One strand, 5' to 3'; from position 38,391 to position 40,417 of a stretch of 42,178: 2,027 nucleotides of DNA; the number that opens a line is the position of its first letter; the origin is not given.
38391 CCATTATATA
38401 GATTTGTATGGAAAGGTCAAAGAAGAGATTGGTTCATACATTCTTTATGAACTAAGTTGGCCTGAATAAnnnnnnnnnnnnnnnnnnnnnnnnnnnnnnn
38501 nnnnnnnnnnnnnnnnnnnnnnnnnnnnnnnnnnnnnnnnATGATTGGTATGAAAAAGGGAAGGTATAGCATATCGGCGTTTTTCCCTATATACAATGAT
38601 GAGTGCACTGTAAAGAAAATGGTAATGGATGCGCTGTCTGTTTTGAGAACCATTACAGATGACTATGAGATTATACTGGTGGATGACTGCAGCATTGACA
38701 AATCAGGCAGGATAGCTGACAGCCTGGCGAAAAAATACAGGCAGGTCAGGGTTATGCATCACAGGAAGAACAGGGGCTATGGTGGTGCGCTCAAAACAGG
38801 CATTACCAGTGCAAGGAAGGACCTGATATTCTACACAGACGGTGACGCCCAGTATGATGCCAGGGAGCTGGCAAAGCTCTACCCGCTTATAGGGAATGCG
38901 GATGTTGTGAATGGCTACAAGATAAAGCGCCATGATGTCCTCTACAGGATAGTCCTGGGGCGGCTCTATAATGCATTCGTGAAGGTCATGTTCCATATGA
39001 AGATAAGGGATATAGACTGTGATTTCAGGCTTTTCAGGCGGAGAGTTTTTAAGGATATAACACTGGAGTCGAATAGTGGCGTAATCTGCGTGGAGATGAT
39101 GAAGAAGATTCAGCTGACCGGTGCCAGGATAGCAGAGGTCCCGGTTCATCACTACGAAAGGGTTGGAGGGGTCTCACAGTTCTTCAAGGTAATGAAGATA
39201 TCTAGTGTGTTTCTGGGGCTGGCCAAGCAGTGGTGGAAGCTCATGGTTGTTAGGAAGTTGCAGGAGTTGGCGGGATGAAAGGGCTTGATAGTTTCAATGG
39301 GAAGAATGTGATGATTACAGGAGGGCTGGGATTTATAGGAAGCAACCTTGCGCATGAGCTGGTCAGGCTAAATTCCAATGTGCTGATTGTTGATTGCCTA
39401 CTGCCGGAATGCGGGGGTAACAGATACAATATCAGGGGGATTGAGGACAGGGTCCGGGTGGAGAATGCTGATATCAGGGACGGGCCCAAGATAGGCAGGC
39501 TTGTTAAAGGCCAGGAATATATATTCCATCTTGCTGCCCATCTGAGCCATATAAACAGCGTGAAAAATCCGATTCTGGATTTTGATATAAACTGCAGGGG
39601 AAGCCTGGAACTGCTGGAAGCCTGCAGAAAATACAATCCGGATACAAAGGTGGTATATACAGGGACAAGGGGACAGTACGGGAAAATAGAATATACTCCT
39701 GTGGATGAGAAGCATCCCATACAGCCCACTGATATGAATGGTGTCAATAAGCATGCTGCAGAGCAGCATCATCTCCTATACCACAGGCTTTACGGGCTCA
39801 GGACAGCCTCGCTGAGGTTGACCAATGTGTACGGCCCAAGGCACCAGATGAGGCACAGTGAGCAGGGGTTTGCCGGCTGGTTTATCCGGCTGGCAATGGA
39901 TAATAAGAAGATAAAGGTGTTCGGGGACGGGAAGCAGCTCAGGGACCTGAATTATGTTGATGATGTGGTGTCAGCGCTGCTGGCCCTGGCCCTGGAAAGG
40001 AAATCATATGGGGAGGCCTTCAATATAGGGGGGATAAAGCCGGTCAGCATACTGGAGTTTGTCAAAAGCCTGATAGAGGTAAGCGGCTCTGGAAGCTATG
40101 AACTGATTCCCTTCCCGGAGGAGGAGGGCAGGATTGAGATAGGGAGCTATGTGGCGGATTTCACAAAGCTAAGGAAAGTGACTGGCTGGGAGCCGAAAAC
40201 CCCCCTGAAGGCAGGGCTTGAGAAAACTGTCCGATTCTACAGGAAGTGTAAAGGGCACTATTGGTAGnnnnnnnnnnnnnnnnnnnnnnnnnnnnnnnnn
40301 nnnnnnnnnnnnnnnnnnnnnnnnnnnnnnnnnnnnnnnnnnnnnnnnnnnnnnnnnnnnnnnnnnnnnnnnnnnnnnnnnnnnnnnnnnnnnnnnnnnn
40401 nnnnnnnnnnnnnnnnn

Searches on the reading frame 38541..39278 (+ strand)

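Call 8: search_protein_families(library=pfam, proteins=[window:38541-39278:+])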
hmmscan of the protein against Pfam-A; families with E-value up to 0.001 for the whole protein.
window:38541-39278:+ (245 aa): 2 families
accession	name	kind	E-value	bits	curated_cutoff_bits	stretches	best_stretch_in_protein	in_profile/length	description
PF00535.33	Glycos_transf_2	-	1.3e-26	94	23.3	1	12-173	1-167/168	Glycosyl transferase family 2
PF10111.15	Glyco_tranf_2_2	-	0.00045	20.2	27.3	1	16-117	5-106/276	Glycosyltransferase like family 2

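Call 35: search_protein_families(library=ncbifam, proteins=[window:38541-39278:+], max_evalue=0.001)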
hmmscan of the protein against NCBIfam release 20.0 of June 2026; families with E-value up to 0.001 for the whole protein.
window:38541-39278:+ (245 aa): 19 families
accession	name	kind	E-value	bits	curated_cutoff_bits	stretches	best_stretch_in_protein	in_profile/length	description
NF007986.1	PRK10714.1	equivalog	8.7e-21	74.2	529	1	11-220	8-215/316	undecaprenyl-phosphate 4-deoxy-4-formamido-L-arabinose transferase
NF041391.1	DPhHxTase_Halo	equivalog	1e-15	57.3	375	1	18-210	4-189/213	dolichyl-phosphate hexose transferase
TIGR03937.1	PgaC_IcaA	equivalog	1.7e-15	56.9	422.3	1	9-108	45-141/407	poly-beta-1,6-N-acetyl-D-glucosamine synthase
NF047588.1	GlcsyltransPgfSStrep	equivalog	4.3e-15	55.7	500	1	11-173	3-167/308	glycosyltransferase PgfS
TIGR04182.1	glyco_TIGR04182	equivalog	3.9e-14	52.7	325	1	12-210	3-196/293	S-layer glycoprotein N-glycosyltransferase AglJ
NF007482.0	PRK10073.1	equivalog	3.4e-12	46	423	1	8-107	5-100/334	glycosyltransferase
NF047683.1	TeichurnBiosyTuaG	equivalog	7.6e-11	42.1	400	1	5-113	2-107/252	teichuronic acid biosynthesis protein TuaG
NF058614.1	PPMAGASynPpgS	equivalog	2.6e-10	40.1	370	1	15-203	6-195/226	polyprenyl-phospho-N-acetylgalactosaminyl synthase PpgS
TIGR03965.1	mycofact_glyco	equivalog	5.3e-09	35.5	280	1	11-122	76-184/467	mycofactocin biosynthesis glycosyltransferase MftF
NF010496.0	PRK13915.1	equivalog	2.2e-08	33.5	262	1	5-105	27-129/307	glucosyl-3-phosphoglycerate synthase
NF053739.1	GlytfEpsEBac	equivalog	2.2e-08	33.4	450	1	11-104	3-94/265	glycosyltransferase EpsE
NF041875.1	EPS_EpsD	equivalog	4.8e-08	32.8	370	1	15-106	5-93/325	exopolysaccharide biosynthesis glycosyltransferase EpsD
NF050050.1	ProtGlycPglI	equivalog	3.1e-06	26.8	500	1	11-113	4-104/306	GalNAc(5)-diNAcBac-PP-undecaprenol beta-1,3-glucosyltransferase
TIGR04283.1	glyco_like_mftF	equivalog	3.9e-06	26.6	182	1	12-137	2-120/221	TIGR04283 family arsenosugar biosynthesis glycosyltransferase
TIGR03469.1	HpnB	hypoth_equivalog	4.4e-06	26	379.25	1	14-113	49-156/386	hopene-associated glycosyltransferase HpnB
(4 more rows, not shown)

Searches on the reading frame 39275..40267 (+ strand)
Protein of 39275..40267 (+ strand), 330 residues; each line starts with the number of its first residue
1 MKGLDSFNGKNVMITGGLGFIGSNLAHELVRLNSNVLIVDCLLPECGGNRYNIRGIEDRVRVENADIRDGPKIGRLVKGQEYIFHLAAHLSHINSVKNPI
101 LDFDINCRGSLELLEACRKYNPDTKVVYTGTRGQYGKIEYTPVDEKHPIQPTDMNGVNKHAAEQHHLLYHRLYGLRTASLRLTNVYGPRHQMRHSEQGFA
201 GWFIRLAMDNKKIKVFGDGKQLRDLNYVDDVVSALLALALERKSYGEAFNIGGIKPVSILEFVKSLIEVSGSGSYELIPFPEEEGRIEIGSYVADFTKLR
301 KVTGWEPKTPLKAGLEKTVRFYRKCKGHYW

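Call 8: search_protein_families(library=pfam, proteins=[window:39275-40267:+])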
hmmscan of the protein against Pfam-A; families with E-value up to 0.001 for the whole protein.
window:39275-40267:+ (330 aa): 6 families
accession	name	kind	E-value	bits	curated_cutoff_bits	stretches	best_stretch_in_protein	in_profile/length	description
PF01370.27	Epimerase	-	3.3e-48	164.6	20.9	1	12-252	1-240/240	NAD dependent epimerase/dehydratase family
PF16363.11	GDP_Man_Dehyd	-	2.6e-43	149.2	27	1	13-318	1-332/332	GDP-mannose 4,6 dehydratase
PF01073.25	3Beta_HSD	-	1.2e-15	57.8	22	1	14-272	2-270/280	3-beta hydroxysteroid dehydrogenase/isomerase family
PF04321.23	RmlD_sub_bind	-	3.2e-12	46.6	27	1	11-283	2-244/287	RmlD substrate binding domain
PF02719.21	Polysacc_synt_2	-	1.8e-07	31.1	20.2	1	12-131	1-128/293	Polysaccharide biosynthesis protein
PF07993.18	NAD_binding_4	-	1.9e-06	27.7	20.1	0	74-158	83-163/258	Male sterility protein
